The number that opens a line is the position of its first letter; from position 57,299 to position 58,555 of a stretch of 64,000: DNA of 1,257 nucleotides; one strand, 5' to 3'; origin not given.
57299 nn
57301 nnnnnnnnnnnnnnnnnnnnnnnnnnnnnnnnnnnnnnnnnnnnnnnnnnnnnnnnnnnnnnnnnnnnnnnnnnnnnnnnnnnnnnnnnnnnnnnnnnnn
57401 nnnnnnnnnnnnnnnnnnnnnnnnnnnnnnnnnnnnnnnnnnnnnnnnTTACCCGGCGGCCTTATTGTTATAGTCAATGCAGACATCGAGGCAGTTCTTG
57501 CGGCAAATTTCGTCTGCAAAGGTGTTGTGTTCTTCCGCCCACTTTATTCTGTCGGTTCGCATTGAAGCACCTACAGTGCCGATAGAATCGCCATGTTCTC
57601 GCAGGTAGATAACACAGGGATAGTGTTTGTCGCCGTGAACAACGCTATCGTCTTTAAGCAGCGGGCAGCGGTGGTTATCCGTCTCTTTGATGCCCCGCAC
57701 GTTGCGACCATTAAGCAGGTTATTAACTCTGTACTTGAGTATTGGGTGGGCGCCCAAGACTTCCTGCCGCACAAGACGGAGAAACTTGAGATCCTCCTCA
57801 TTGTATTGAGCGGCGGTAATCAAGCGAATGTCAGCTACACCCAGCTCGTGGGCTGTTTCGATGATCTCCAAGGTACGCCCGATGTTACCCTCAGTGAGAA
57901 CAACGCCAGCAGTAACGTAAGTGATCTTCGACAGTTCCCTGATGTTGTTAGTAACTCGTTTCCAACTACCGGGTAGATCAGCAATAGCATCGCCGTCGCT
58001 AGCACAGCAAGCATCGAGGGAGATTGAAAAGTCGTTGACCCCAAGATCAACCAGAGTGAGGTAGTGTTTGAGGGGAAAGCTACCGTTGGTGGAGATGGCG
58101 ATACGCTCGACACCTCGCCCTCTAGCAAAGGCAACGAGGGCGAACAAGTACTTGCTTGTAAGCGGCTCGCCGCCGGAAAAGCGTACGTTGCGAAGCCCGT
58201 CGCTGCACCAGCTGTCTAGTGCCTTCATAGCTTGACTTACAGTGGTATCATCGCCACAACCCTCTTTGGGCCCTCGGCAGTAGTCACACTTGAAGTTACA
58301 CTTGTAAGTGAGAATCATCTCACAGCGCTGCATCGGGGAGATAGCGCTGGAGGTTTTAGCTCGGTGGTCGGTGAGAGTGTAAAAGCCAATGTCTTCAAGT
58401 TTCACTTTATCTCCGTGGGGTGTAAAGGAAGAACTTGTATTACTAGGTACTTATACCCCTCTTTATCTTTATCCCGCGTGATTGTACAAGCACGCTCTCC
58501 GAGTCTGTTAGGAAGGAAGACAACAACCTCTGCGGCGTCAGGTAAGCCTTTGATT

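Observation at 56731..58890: Radical SAM/SPASM-like enzyme translationally coupled to a 66-aa upstream ORF and a 262-aa downstream ORF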

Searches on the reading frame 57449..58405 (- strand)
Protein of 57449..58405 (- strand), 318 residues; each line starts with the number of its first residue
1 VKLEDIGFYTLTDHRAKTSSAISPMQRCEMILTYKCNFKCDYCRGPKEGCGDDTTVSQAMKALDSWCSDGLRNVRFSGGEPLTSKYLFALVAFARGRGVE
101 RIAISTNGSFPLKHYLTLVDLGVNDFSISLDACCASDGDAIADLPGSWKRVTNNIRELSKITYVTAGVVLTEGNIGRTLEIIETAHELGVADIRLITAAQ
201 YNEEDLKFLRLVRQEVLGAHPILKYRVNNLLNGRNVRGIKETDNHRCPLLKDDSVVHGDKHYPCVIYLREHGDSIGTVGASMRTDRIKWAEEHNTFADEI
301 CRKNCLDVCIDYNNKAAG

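Call 3: search_protein_families(library=pfam, proteins=[window:57449-58405:-], max_evalue=0.1)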
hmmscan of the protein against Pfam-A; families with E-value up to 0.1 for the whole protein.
window:57449-58405:- (318 aa): 2 families
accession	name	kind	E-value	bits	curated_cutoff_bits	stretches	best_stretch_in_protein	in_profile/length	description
PF04055.27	Radical_SAM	-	2.7e-17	63.9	29.5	1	30-169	1-149/166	Radical SAM superfamily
PF13353.11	Fer4_12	-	0.0011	19.7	22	1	32-107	11-90/137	4Fe-4S single cluster domain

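Call 4: search_protein_families(library=ncbifam, proteins=[window:57449-58405:-], max_evalue=0.1)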
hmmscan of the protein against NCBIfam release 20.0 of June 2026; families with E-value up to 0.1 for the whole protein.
window:57449-58405:- (318 aa): 56 families (the best 25 are shown)
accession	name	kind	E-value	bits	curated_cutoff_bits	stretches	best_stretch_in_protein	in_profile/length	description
TIGR02666.1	moaA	equivalog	1.5e-19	70.2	284.05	1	32-204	16-198/336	GTP 3',8-cyclase MoaA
TIGR02668.1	moaA_archaeal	equivalog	1.2e-15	57.3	325.25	1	29-203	13-191/303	GTP 3',8-cyclase MoaA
TIGR04317.1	W_rSAM_matur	equivalog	1.6e-15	57.1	380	1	32-274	10-265/349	tungsten cofactor oxidoreductase radical SAM maturase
TIGR04545.1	rSAM_ahbD_hemeb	equivalog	4.8e-15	55.8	500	1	32-191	6-168/339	heme b synthase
TIGR02109.1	PQQ_syn_pqqE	equivalog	1.5e-13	50.4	381.35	1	31-201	12-184/358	pyrroloquinoline quinone biosynthesis protein PqqE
TIGR04055.1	rSAM_NirJ2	equivalog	6.2e-13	49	500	1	33-161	7-136/326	putative heme d1 biosynthesis radical SAM protein NirJ2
NF001199.0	PRK00164.2-1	equivalog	1.4e-12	47.4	231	1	30-197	16-186/308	GTP 3',8-cyclase MoaA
NF045574.1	sacti_mat_StsB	exception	8.8e-12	44.6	625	1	12-199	82-270/466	StsB family radical SAM/SPASM domain sactipeptide maturase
TIGR04053.2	TIGR04053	equivalog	1.2e-11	44.5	395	1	33-191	15-179/366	TIGR04053 family radical SAM/SPASM domain-containing protein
TIGR03961.1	rSAM_PTO1314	hypoth_equivalog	2.8e-11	43.3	306.05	1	32-191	29-184/332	PTO1314 family radical SAM protein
NF047865.1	rSAM_PapB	equivalog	6.3e-11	42.1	340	1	30-280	7-281/330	PapB family radical SAM/SPASM ranthipeptide maturase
NF038332.1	rSAM_rare_HxsC4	exception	6.3e-11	42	500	1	27-193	15-189/335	radical SAM protein HxsC4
TIGR03962.1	mycofact_rSAM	equivalog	8e-11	41.7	265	1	32-195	18-182/339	mycofactocin radical SAM maturase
TIGR04303.1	GeoRSP_rSAM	equivalog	1.3e-10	41.3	400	1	32-193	11-172/325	GeoRSP system radical SAM/SPASM protein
TIGR03977.1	rSAM_pair_HxsC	equivalog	3.5e-10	39.3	267.9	1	29-185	28-190/292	His-Xaa-Ser system radical SAM maturase HxsC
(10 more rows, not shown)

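Call 6: search_protein_families(library=phrogs, proteins=[window:57449-58405:-], max_evalue=0.01)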
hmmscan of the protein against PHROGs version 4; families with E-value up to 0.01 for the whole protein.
window:57449-58405:- (318 aa): 5 families
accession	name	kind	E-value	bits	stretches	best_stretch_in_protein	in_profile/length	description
phrog_13987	-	other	5.5e-10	40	1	23-118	12-110/274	radical SAM domain-containing protein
phrog_1802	-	other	1.1e-08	35.4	1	15-177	33-212/556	radical SAM domain-containing protein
phrog_2076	-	moron, auxiliary metabolic gene and host takeover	6.2e-06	26.9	1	31-234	36-243/247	QueE-like radical SAM domain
phrog_27668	-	unknown function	0.00094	19.5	1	32-201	12-177/335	-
phrog_15140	-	other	0.0026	17.7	1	30-108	91-170/366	radical SAM domain-containing protein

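Call 7: find_homologous_proteins(query=window:57449-58405:-)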
Query window:57449-58405:- (318 aa): 3557 proteins with E <= 0.001 among 4657 candidates; the best 120 are listed.
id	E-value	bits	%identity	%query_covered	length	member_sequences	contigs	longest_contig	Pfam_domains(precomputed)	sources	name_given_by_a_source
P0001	1.6e-216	735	100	100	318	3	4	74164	PF04055.28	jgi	-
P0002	3.4e-168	577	79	99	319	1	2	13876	PF04055.28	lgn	-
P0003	1.4e-165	568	79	99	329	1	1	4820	PF04055.28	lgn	-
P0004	6.8e-130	451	64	99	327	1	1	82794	PF04055.28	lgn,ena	-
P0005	7.7e-129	447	64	99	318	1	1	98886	PF04055.28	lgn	-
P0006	8.4e-121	421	61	100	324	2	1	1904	PF04055.28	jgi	-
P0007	1.3e-120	420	61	99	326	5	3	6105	PF04055.28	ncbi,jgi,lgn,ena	ncbi:MAG: radical SAM protein [Candidatus Bathyarchaeia archaeon]|jgi:molybdenum cofactor biosynthes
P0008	5.1e-120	418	57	99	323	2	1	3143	PF04055.28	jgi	-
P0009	5.4e-120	418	58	99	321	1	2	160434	PF04055.28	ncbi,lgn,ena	-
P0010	1.6e-119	417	60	99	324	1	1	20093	PF04055.28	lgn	-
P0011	3.8e-119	416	58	99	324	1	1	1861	PF04055.28,PF13353.12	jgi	jgi:MoaA/NifB/PqqE/SkfB family radical SAM enzyme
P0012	5.6e-119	415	59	99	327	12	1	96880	PF04055.28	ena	-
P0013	5.9e-119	415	59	99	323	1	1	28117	PF04055.28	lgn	-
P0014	1.3e-118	414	58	100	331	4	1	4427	PF04055.28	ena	-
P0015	2.0e-118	413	59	99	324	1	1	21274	PF04055.28,PF13353.12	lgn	-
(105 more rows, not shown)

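Call 8: search_dna_similar(query=window:57449-58405:-, collection=phages, mode=protein, max_rows=30, max_evalue=0.001)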
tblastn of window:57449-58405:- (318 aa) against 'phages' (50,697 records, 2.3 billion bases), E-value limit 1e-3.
Records with a match: 20; places in all: 20; records where one place covers at least 80% of the query: 2.
Best place of each record, by identity: <60% 20.
By first word of the organism name: Bacteriophage 4; Listeria 4; Acinetobacter 4; uncultured 3; Enterococcus 2; Staphylococcus 2; Stenotrophomonas 1.
By host as written in the record: - 12; Listeria monocytogenes 4; Staphylococcus aureus 2; Enterococcus faecalis 1; Stenotrophomonas maltophilia 1.
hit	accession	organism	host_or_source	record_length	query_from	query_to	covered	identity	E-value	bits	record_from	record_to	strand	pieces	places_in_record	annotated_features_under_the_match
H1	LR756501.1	uncultured phage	metagenomic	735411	3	315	98%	50.9%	2e-91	303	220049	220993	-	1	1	record has no annotation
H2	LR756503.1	uncultured phage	metagenomic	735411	3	315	98%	50.9%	2e-91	303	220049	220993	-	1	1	record has no annotation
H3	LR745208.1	uncultured phage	metagenomic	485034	70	315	77%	56.5%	8e-74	252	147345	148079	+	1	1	record has no annotation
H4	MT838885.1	Bacteriophage sp.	human fecal samples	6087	32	221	60%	28.6%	9e-6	53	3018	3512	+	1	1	record has no annotation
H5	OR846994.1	Listeria phage LM 4-11-1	Listeria monocytogenes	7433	32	213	57%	27.3%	5e-6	54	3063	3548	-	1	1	record has no annotation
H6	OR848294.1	Listeria phage LM 4-14-1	Listeria monocytogenes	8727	32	213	57%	27.3%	5e-6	54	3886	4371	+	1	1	record has no annotation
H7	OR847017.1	Listeria phage LM 4-11-1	Listeria monocytogenes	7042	32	213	57%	26.8%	1e-5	52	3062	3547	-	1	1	record has no annotation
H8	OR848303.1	Listeria phage LM 4-14-1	Listeria monocytogenes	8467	32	213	57%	26.8%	2e-5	52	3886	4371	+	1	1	record has no annotation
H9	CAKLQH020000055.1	Acinetobacter phage MD-2021a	not known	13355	32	201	53%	26.6%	9e-7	56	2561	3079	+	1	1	moaA_2: putative Radical SAM superfamily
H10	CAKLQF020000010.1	Acinetobacter phage MD-2021a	not known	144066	32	201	53%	26.6%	1e-6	56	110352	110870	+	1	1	moaA_2: putative Radical SAM superfamily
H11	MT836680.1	Bacteriophage sp.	human fecal samples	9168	21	191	54%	24.6%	2e-4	49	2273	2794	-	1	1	record has no annotation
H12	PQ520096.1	Enterococcus phage IME_EF3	-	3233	32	200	53%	24.1%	2e-4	49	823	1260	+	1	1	record has no annotation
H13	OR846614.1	Enterococcus phage Efs 1-1-1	Enterococcus faecalis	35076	32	200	53%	24.1%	2e-4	49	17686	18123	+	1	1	record has no annotation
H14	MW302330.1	Stenotrophomonas phage TS-12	Stenotrophomonas maltophilia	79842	14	132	37%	31.8%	1e-7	59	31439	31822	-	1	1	hypothetical protein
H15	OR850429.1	Staphylococcus phage SA 1298 Kay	Staphylococcus aureus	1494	24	132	34%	34.5%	1e-11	71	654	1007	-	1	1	record has no annotation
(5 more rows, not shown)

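Call 9: find_related_loci(query=window:57449-58405:-, collection=viral_contigs, flank=6000)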
Query window:57449-58405:- (318 aa) in viral_contigs; peptide patterns used: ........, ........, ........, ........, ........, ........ (x = any residue, [..] = any of these).
6 stretches matched a pattern, but none encodes a relative of the query by tblastn (E <= 1e-3).

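Call 10: search_solved_structures(query=window:57449-58405:-, max_evalue=0.001, show_alignments=2)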
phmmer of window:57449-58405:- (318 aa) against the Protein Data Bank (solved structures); distinct sequences matched with E-value up to 0.001: 11.
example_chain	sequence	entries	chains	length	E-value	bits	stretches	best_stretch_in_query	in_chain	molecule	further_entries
1tv7_A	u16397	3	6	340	1.4e-12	50.5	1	24-133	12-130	Molybdenum cofactor biosynthesis protein A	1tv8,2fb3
2fb2_A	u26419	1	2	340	1.8e-12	50.2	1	24-133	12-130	Molybdenum cofactor biosynthesis protein A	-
8wm2_A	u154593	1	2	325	2.7e-07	33.2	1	11-131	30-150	Fe-S radical SAM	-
9dfn_A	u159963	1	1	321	1.5e-05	27.4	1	31-117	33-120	Radical SAM core domain-containing protein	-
6c8v_A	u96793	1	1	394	1.8e-05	27.2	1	32-195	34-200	Coenzyme PQQ synthesis protein E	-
9dfu_A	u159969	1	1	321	2.6e-05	26.7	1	32-117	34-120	Radical SAM core domain-containing protein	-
6efn_A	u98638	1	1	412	5.9e-05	25.5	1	27-190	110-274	Sporulation killing factor maturation protein SkfB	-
6q2p_A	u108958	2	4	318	0.00031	23.2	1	31-160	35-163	Radical S-adenosyl methionine domain-containing protein 2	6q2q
5vsl_A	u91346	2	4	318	0.00031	23.2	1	31-160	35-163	Radical S-adenosyl methionine domain-containing protein 2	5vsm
7vob_C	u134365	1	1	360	0.00039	22.8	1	64-161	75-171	Cytosylglucuronate decarboxylase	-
7voc_C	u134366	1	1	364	0.0004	22.8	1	64-161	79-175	Cytosylglucuronate decarboxylase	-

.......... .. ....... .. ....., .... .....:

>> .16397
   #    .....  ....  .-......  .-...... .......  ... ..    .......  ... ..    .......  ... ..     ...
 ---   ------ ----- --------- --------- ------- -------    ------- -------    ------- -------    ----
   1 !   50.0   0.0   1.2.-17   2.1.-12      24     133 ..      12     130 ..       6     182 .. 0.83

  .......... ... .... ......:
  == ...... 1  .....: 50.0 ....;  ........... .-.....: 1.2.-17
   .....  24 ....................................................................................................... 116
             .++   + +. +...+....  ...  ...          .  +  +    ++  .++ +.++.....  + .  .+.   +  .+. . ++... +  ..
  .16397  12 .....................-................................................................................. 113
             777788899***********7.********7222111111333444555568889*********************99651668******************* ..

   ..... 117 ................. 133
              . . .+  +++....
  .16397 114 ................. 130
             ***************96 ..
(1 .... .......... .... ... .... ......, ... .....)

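Call 11: find_encoding_contigs(protein=P0004, flank=6000, max_places=3)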
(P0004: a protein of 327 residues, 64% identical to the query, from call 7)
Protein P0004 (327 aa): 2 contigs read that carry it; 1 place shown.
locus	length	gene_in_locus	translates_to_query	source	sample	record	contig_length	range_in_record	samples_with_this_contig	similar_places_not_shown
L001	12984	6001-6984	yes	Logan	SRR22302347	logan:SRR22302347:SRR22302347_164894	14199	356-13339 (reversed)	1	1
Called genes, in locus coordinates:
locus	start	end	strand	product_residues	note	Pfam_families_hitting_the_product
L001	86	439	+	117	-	-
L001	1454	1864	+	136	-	-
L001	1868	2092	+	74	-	-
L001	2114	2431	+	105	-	-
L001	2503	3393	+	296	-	-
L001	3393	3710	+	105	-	-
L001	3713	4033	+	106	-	-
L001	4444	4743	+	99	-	-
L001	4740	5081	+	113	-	-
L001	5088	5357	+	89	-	-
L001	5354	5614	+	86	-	-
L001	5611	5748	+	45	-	-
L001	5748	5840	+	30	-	-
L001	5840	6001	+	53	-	-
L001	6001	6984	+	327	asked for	PF04055:Radical_SAM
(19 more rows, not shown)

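Call 12: find_encoding_contigs(protein=P0005, flank=6000, max_places=3)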
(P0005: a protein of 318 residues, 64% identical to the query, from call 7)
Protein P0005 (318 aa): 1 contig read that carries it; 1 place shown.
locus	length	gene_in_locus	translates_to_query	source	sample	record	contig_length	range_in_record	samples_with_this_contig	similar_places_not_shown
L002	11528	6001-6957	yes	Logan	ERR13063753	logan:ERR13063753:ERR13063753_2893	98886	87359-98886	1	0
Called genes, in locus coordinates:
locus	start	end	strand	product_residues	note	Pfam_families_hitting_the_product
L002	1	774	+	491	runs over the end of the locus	PF18127:NAMPT_N, PF04095:NAPRTase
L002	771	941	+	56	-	-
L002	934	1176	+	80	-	-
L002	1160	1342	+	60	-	-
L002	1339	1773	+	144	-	-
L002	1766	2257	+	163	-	-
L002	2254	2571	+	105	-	-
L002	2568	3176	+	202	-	-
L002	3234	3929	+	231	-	PF18406:DUF1281_C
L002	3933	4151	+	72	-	PF13619:KTSC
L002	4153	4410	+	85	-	-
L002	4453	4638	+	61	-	-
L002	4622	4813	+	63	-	-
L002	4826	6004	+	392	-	PF13191:AAA_16 (faint), PF00004:AAA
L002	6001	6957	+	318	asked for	PF04055:Radical_SAM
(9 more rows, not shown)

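Call 13: find_encoding_contigs(protein=P0002, flank=6000, max_places=3)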
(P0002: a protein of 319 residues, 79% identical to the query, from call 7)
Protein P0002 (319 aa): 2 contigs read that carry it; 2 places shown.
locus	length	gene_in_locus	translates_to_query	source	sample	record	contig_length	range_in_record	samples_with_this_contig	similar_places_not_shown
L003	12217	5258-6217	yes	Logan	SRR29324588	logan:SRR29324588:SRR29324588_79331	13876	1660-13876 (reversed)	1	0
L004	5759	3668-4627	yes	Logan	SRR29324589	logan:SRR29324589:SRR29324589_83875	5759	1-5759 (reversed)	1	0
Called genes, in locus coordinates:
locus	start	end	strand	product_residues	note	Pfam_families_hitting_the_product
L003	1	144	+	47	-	?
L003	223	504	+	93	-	-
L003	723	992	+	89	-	-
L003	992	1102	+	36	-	-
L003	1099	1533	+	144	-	-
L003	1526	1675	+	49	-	PF04446:Thg1 (weak)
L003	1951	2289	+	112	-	PF00170:bZIP_1 (faint)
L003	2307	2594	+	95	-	-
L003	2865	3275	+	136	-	-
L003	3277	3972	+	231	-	-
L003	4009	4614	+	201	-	-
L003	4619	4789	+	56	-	-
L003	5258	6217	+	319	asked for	PF04055:Radical_SAM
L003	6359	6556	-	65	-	-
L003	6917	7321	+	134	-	-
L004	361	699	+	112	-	PF00170:bZIP_1 (faint)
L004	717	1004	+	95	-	-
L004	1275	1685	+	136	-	-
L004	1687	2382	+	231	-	-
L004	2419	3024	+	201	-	-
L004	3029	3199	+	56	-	-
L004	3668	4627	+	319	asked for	PF04055:Radical_SAM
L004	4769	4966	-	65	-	-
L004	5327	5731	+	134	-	-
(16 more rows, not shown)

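Call 22: search_solved_structures(query=A1, max_evalue=0.01, show_alignments=1)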
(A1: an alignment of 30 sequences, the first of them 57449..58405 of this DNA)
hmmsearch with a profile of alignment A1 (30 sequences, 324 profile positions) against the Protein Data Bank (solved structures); distinct sequences matched with E-value up to 0.01: 31.
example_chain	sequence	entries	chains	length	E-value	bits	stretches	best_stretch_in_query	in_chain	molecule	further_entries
1tv7_A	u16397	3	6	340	1.4e-17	66.7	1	30-173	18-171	Molybdenum cofactor biosynthesis protein A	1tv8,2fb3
2fb2_A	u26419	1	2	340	1.5e-17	66.7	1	30-173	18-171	Molybdenum cofactor biosynthesis protein A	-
6efn_A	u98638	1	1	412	4e-14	55.4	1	27-190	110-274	Sporulation killing factor maturation protein SkfB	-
8wm2_A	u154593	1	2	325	1.4e-12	50.4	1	30-132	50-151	Fe-S radical SAM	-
7vob_C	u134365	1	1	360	2.9e-12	49.3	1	32-162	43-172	Cytosylglucuronate decarboxylase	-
7voc_C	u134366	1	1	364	3e-12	49.3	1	32-162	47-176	Cytosylglucuronate decarboxylase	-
7tol_A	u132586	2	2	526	2.5e-11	46.2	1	24-187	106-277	glycerol dibiphytanyl glycerol tetraether - macrocyclic archaeol synthase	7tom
6c8v_A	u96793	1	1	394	8.4e-11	44.5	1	32-197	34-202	Coenzyme PQQ synthesis protein E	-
9dfn_A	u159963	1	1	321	3.2e-10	42.6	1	31-136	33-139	Radical SAM core domain-containing protein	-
7n7h_A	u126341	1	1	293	5.4e-10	41.9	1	32-158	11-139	VIPERIN-LIKE ENZYME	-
9dfu_A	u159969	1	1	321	5.7e-10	41.8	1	32-136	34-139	Radical SAM core domain-containing protein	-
6b4c_A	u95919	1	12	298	9.6e-10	41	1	33-138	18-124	Viperin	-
9dfw_A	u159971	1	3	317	1e-09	40.9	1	33-138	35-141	Radical SAM core domain-containing protein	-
9dgw_A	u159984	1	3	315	1.1e-09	40.9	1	33-138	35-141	Radical SAM core domain-containing protein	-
7n7i_A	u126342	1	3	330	1.2e-09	40.7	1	33-138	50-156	Viperin-like enzyme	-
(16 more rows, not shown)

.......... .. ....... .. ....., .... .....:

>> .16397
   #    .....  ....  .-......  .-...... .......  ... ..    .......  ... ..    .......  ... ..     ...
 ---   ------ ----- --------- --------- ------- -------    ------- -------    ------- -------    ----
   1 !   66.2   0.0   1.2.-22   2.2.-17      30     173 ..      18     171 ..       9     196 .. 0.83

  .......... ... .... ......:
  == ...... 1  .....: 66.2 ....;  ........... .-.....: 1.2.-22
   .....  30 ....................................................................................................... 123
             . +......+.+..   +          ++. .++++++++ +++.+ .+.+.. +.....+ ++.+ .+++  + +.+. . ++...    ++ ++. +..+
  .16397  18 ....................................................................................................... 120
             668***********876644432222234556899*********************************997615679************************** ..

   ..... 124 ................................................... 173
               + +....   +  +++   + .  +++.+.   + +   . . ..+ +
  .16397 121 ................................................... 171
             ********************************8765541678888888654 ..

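Call 24: find_related_loci(query=A1, collection=viral_contigs, flank=5000)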
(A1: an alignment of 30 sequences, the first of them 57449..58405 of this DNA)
Query A1 (318 aa) in viral_contigs; peptide patterns used: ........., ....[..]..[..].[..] (x = any residue, [..] = any of these).
246 stretches matched a pattern; 190 encode a relative of the query (tblastn E <= 1e-3); the best 80 are kept; 80 distinct loci.
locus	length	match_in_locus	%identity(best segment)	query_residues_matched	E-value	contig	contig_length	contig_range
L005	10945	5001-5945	57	1-316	5e-120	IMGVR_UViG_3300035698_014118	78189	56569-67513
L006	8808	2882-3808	58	3-314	2e-119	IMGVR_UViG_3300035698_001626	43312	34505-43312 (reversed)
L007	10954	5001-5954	57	1-315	4e-118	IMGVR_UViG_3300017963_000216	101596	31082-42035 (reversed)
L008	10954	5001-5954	57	1-315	4e-118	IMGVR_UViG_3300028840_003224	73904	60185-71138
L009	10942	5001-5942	57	1-315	7e-117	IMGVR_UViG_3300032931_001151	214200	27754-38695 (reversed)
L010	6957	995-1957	55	1-315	2e-114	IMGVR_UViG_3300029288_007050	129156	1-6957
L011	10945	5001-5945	57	1-315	1e-114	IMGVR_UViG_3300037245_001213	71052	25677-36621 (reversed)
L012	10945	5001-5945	53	1-315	2e-114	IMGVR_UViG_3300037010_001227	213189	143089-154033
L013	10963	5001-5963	55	3-317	2e-113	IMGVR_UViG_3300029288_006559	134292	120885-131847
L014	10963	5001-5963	55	3-317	2e-113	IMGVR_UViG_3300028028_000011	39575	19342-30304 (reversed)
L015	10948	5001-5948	55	1-316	1e-112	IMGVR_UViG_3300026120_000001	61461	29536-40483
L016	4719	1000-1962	53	1-315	6e-113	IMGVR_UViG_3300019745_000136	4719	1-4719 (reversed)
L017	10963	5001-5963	55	1-315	9e-112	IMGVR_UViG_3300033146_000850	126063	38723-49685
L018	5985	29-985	54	3-315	2e-111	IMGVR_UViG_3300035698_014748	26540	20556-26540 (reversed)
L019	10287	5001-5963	54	1-315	3e-111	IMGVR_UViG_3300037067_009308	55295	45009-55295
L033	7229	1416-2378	53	1-315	2e-108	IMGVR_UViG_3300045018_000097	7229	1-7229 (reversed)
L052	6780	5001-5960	52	1-316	8e-106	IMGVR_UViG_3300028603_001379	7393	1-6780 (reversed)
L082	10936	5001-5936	52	1-313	5e-101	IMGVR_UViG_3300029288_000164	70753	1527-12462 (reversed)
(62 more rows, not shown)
